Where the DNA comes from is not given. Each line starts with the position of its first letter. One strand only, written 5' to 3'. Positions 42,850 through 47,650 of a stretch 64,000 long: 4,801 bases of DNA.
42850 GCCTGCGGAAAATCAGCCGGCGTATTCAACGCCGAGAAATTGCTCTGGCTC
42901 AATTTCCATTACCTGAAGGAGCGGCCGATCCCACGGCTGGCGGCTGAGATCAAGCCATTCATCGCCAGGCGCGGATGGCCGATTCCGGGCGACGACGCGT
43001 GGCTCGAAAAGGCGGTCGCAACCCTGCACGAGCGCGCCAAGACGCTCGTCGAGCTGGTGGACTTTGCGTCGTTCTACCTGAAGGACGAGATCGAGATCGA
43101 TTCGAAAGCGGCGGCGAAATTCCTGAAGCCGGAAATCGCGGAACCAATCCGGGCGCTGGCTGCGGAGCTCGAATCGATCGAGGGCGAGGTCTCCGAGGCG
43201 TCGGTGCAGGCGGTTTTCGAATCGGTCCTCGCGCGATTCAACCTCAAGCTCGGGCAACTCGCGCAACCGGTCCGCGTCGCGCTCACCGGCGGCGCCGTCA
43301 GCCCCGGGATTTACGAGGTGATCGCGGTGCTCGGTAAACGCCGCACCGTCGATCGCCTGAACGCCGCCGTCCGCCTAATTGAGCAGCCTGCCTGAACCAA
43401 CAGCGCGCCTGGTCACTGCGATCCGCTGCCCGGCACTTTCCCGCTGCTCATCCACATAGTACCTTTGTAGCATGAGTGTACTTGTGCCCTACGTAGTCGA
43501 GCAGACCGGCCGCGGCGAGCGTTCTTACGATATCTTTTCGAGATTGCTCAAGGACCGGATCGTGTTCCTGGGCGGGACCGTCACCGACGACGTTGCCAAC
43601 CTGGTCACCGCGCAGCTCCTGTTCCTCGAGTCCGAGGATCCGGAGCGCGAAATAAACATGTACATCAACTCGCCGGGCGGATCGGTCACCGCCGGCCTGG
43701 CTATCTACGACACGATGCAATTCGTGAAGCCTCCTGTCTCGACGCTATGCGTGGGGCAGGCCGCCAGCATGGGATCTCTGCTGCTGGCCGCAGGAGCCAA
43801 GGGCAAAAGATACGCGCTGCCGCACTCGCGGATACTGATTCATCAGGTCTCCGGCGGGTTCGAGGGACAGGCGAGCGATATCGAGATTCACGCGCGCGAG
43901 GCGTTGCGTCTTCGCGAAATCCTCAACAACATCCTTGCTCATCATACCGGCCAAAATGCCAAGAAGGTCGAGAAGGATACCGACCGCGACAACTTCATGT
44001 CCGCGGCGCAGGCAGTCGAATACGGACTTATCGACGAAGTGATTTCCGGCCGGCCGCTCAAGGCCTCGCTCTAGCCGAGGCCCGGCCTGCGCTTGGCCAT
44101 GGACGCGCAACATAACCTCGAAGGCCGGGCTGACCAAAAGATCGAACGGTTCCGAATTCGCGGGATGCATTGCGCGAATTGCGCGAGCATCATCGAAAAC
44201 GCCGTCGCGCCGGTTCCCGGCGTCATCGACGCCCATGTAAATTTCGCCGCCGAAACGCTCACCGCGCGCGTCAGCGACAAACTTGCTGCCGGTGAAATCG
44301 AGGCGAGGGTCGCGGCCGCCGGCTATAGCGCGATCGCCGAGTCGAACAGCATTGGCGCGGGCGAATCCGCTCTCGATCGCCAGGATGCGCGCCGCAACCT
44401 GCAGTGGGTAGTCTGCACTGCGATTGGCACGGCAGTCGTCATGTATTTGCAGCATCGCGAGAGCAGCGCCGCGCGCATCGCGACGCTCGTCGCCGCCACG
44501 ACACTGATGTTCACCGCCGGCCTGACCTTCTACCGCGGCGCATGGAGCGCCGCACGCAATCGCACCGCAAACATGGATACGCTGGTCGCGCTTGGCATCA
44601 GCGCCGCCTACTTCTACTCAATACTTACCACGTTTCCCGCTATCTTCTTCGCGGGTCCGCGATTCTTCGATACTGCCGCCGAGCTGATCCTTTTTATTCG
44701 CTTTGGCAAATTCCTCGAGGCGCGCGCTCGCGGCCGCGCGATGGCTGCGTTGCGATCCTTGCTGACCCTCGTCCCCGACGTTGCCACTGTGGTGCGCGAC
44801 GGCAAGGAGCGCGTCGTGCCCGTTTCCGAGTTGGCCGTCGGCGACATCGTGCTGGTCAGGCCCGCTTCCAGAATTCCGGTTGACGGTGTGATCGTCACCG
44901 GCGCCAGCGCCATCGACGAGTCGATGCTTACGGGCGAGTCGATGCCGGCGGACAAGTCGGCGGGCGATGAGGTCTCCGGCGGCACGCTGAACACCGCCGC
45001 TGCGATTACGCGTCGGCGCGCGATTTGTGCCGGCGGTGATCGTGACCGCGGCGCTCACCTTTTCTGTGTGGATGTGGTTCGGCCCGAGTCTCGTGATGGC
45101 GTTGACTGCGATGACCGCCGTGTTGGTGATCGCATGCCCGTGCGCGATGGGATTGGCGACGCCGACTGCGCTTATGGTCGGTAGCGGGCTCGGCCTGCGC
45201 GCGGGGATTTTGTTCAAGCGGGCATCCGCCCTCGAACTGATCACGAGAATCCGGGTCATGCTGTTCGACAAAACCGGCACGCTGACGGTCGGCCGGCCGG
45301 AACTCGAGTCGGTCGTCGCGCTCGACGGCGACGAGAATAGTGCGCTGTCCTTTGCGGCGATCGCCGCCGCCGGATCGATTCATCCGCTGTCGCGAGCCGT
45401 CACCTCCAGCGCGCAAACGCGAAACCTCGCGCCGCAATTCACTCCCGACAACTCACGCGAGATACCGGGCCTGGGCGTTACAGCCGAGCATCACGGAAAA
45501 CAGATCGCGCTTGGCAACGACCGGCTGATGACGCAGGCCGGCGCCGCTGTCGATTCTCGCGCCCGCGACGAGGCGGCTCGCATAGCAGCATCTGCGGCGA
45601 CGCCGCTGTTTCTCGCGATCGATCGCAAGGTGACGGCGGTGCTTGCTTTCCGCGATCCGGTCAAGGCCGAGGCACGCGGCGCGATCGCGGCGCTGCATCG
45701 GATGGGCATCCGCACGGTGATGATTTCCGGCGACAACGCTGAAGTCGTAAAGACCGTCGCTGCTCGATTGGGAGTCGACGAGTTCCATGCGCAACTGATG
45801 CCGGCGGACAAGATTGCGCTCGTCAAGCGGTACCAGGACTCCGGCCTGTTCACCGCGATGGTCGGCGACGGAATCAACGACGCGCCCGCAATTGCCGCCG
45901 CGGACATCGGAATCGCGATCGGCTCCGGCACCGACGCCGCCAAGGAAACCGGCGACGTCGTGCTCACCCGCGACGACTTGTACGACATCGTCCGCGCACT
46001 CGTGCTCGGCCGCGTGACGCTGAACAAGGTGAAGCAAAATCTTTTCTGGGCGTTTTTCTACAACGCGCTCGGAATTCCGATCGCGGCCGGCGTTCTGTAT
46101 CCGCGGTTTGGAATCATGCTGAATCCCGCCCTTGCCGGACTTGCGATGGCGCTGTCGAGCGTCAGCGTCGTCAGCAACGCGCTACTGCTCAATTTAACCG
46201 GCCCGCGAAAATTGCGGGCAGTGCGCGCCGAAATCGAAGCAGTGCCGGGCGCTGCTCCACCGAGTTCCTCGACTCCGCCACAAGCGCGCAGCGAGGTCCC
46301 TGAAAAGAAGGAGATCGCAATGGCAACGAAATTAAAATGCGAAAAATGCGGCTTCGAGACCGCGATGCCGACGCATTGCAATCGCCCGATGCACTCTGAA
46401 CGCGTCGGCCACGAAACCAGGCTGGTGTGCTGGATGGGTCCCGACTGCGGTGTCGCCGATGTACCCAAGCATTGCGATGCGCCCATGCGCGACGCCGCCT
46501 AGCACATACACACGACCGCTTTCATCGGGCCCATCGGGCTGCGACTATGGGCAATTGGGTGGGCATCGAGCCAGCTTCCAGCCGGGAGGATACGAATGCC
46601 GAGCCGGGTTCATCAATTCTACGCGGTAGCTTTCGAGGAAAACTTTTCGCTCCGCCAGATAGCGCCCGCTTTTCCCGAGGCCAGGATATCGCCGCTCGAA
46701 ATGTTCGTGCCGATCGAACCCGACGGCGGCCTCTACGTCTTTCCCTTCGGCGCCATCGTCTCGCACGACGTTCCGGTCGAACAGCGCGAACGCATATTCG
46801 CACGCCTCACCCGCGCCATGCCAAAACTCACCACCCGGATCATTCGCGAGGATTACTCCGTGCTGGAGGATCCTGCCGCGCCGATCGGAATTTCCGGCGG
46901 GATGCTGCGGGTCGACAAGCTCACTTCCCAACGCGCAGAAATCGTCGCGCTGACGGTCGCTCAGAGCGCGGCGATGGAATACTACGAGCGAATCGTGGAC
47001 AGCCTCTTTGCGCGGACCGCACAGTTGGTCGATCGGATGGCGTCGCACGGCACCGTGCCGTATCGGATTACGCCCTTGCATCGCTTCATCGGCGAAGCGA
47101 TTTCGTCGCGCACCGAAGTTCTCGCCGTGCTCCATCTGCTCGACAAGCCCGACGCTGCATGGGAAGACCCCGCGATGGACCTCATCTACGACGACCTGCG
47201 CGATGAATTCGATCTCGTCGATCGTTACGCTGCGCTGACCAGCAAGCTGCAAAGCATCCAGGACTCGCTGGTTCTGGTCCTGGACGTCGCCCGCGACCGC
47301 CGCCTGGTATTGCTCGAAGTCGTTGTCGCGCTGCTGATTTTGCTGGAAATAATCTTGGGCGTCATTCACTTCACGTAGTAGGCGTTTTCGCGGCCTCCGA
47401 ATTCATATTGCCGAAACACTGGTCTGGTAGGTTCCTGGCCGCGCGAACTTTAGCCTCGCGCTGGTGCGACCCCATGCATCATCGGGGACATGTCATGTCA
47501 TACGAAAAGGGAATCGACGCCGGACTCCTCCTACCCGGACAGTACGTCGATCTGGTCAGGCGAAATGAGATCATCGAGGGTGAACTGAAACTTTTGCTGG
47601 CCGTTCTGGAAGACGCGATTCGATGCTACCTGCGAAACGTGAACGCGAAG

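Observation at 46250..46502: Cys/His-rich C-terminal module of the Cu-ATPase with its own Shine-Dalgarno and ATG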

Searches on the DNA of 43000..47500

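Call 56: search_rna_families(source=window, start=43000, end=47500, threshold=evalue, max_evalue=1)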
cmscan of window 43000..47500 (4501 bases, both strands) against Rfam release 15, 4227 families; matches with E-value up to 1: 1.
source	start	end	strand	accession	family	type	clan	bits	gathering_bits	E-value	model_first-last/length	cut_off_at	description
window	43285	43350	-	RF00894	mir-790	Gene; miRNA;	-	24.1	63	0.18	1-70/70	no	mir-790 microRNA precursor family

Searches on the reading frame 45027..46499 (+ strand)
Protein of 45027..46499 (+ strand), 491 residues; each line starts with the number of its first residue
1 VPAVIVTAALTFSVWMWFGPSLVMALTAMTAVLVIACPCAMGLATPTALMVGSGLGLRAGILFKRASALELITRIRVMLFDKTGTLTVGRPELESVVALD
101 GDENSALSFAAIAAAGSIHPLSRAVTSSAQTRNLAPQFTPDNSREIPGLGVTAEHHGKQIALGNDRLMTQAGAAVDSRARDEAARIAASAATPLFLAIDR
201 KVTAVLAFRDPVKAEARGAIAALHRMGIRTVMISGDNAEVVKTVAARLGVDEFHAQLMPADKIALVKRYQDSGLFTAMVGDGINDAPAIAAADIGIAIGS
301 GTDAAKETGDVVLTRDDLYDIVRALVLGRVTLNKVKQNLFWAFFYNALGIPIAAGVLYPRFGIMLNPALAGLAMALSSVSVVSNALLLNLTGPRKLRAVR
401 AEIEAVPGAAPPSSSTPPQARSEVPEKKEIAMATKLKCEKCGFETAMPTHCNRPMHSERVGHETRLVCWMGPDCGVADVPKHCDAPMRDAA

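Call 4: search_protein_families(library=pfam, proteins=[window:45027-46499:+], max_evalue=1)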
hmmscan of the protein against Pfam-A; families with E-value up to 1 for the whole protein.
window:45027-46499:+ (491 aa): 4 families
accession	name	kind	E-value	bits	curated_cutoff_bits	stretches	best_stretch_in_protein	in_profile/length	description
PF00702.32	Hydrolase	-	2.2e-28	100.4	26.4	1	75-293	1-191/191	haloacid dehalogenase-like hydrolase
PF00122.25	E1-E2_ATPase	-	6.4e-08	32.8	28.1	1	2-54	124-176/181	E1-E2 ATPase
PF08282.18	Hydrolase_3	-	0.00045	20.5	20.9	1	268-314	198-244/255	haloacid dehalogenase-like hydrolase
PF12710.13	HAD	-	0.00096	20.1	27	1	177-256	52-130/189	haloacid dehalogenase-like hydrolase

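Call 6: search_protein_families(library=ncbifam, proteins=[window:45027-46499:+], max_evalue=1)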
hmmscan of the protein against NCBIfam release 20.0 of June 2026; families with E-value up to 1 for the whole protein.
window:45027-46499:+ (491 aa): 37 families (the best 25 are shown)
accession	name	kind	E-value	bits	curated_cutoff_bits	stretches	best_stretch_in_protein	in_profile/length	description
TIGR01525.1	ATPase-IB_hvy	subfamily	2e-116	390.1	346.25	1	1-388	174-560/560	heavy metal translocating P-type ATPase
NF007952.0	PRK10671.1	equivalog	3.2e-106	356.4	1316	1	2-387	446-830/838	copper-exporting P-type ATPase CopA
TIGR01511.1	ATPase-IB1_Cu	subfamily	4.4e-103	346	397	1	2-388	195-541/542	copper-translocating P-type ATPase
NF008262.1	PRK11033.1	equivalog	1.3e-70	238.8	1005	1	30-342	380-688/731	zinc/cadmium/mercury/lead-transporting ATPase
TIGR01512.1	ATPase-IB2_Cd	subfamily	9.1e-70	235.7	313.5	2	171-386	286-490/494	cadmium family heavy metal-translocating P-type ATPase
TIGR01494.1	ATPase_P-type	subfamily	7.1e-67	225.9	62.3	1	3-359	142-466/478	HAD-IC family P-type ATPase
NF033775.1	P_type_ZntA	exception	1.3e-66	225.4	1240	1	17-346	372-693/732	Zn(II)/Cd(II)/Pb(II) translocating P-type ATPase ZntA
TIGR01497.1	kdpB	equivalog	5.1e-42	143.8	527.9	1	6-324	233-559/675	potassium-transporting ATPase subunit KdpB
TIGR01647.1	ATPase-IIIA_H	equivalog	2.5e-32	112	615.5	3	254-339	515-600/755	plasma-membrane proton-efflux P-type ATPase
NF010609.0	PRK14010.1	equivalog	7e-26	90.6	1323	1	27-329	250-559/673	K(+)-transporting ATPase subunit B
TIGR01116.1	ATPase-IIA1_Ca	equivalog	2.6e-25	88.7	703.4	1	202-338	457-608/799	calcium-translocating P-type ATPase, SERCA-type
NF011702.0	PRK15122.1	subfamily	2.1e-22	79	975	3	254-335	622-703/907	magnesium-translocating P-type ATPase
TIGR01522.1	ATPase-IIA2_Ca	equivalog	9e-22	76.7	798.3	2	255-339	569-654/854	calcium-transporting P-type ATPase, PMR1-type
TIGR01524.1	ATPase-IIIB_Mg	equivalog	1.3e-20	72.9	610.75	2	254-335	583-664/867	magnesium-translocating P-type ATPase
TIGR01517.1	ATPase-IIB_Ca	equivalog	1.9e-19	69.4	507.05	2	256-338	610-692/882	calcium-translocating P-type ATPase, PMCA-type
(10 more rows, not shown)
